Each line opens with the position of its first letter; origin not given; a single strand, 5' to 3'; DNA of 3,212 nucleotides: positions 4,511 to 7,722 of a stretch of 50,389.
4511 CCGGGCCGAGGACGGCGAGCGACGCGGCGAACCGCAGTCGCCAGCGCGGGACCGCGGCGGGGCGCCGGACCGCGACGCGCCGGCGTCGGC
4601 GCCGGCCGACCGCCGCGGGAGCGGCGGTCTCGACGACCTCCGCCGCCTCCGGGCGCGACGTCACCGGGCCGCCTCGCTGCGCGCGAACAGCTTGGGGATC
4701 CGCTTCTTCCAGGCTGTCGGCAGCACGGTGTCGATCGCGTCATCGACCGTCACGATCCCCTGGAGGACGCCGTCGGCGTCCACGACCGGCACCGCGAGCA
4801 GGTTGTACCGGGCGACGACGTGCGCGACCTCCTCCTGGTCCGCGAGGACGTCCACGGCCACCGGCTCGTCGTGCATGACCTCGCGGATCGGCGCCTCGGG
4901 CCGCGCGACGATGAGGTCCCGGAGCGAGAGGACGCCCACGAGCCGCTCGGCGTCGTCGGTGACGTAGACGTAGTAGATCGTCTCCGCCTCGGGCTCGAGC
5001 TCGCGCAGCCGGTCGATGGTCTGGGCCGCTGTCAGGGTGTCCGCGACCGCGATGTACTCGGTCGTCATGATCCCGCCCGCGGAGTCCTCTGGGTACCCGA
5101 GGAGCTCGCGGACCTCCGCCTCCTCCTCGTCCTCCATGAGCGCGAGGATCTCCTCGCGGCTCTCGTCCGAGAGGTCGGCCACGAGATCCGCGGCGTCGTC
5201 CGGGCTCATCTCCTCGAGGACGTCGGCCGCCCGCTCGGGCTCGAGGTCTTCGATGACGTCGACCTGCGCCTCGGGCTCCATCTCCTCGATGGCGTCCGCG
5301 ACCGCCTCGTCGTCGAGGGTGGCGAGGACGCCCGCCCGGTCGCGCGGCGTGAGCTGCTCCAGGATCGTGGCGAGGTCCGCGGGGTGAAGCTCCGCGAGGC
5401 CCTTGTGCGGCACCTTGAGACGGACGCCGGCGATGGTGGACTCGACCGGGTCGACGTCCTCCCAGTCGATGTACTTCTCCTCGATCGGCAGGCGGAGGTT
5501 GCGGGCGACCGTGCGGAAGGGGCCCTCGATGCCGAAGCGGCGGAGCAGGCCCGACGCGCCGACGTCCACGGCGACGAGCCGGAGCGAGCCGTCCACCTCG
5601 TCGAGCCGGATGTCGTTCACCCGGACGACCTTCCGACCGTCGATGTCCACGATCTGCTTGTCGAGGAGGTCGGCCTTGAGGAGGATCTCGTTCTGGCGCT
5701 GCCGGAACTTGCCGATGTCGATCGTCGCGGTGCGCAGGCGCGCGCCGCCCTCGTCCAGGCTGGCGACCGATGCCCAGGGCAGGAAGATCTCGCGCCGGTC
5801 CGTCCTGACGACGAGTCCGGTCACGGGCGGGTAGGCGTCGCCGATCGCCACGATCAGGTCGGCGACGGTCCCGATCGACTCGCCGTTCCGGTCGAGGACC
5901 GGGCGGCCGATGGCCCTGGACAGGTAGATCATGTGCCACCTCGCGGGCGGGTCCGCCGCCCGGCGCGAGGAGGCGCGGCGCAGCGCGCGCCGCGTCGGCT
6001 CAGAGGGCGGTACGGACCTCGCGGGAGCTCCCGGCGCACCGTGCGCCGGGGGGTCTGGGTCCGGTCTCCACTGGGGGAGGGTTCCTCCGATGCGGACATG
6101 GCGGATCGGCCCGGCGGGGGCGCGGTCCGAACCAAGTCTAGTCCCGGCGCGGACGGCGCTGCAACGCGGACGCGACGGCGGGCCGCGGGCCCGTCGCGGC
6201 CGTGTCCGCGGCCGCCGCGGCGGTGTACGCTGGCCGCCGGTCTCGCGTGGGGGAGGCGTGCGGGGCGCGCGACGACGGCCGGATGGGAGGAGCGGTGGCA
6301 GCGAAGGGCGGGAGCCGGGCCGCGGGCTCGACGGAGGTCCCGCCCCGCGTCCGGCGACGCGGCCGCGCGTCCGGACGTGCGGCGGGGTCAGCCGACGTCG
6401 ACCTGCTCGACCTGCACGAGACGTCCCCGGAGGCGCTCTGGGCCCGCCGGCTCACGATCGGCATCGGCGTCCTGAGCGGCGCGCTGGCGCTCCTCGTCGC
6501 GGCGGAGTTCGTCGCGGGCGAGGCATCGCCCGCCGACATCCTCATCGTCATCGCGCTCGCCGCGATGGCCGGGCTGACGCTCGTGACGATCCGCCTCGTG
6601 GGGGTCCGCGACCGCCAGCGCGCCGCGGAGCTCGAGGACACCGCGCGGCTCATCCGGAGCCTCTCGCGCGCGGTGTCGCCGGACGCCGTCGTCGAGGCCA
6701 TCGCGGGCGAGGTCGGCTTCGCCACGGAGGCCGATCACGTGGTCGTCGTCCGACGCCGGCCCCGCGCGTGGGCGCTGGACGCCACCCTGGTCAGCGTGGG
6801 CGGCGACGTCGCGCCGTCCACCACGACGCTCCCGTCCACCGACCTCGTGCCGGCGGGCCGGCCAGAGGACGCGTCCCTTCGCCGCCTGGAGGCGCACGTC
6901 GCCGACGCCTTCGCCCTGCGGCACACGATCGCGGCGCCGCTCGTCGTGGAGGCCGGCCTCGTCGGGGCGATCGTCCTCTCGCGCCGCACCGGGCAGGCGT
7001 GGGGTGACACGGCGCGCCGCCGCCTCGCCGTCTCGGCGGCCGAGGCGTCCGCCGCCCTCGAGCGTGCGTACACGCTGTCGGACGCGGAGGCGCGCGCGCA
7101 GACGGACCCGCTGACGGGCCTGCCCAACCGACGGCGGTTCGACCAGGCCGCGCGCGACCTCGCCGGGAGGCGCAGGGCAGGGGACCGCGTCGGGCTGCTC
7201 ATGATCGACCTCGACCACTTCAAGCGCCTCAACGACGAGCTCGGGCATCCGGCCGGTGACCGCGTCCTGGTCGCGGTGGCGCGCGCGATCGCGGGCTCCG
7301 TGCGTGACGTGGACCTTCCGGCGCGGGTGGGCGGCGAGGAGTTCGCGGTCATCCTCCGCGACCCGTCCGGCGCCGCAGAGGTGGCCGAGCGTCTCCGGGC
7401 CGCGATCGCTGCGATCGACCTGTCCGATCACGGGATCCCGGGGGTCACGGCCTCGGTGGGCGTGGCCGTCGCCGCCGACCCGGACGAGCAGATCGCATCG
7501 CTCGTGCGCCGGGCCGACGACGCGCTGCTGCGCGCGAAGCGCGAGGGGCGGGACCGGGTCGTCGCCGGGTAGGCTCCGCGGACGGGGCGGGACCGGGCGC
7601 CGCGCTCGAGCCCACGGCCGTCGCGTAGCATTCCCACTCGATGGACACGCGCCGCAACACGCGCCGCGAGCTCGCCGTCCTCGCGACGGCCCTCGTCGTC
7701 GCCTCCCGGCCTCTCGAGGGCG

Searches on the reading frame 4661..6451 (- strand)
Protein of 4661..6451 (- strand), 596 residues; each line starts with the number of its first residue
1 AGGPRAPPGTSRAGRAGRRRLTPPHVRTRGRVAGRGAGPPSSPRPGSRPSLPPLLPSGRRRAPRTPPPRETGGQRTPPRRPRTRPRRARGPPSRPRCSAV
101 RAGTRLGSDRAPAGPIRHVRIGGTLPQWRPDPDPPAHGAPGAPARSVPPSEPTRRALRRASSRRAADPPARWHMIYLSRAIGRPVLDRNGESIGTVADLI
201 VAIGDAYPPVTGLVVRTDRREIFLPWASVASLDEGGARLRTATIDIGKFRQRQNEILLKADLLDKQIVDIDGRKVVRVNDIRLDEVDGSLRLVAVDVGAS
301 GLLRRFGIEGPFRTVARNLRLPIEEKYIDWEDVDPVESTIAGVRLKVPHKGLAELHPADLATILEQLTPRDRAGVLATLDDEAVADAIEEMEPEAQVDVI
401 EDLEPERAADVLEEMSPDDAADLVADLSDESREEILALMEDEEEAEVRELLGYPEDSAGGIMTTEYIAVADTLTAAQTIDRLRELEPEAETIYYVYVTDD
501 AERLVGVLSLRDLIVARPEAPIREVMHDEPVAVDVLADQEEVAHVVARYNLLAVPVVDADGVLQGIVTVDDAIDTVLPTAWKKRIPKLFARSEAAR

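Call 27: search_protein_families(library=pfam, proteins=[window:4661-6451:-], max_evalue=0.001)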
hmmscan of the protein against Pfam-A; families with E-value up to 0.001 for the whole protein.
window:4661-6451:- (596 aa): 4 families
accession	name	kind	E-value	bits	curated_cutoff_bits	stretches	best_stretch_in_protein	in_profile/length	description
PF03448.22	MgtE_N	-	6.7e-28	97.7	25.9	1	355-456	1-102/102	MgtE intracellular N domain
PF00571.33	CBS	-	6.6e-13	49.2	24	2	522-574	1-53/57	CBS domain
PF05239.21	PRC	-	2.4e-12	47.1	21.2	2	174-236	3-66/78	PRC-barrel domain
PF14841.11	FliG_M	-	2.2e-05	25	25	0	384-427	4-47/76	FliG middle domain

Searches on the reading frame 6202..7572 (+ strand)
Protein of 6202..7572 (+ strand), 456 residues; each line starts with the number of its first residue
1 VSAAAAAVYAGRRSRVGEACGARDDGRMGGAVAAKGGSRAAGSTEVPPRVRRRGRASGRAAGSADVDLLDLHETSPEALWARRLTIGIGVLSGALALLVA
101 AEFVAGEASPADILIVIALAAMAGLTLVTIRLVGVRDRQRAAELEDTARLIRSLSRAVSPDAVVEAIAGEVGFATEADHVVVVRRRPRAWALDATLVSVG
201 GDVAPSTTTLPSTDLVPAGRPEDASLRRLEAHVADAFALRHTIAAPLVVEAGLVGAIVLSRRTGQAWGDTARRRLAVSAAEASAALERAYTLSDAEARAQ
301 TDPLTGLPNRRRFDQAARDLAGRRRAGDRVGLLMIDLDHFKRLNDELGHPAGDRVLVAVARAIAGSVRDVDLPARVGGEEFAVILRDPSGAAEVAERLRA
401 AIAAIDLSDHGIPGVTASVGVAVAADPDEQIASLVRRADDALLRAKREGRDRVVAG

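Call 27: search_protein_families(library=pfam, proteins=[window:6202-7572:+], max_evalue=0.001)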
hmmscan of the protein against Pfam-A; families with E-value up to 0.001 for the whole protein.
window:6202-7572:+ (456 aa): 3 families
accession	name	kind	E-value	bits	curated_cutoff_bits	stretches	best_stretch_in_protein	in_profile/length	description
PF00990.26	GGDEF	-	7.1e-43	146.6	23.8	1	299-452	1-161/161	Diguanylate cyclase, GGDEF domain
PF13492.12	GAF_3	-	0.00013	22.8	27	1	160-288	2-129/129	GAF domain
PF01590.32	GAF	-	0.00079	20.4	22.4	1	160-286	2-133/133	GAF domain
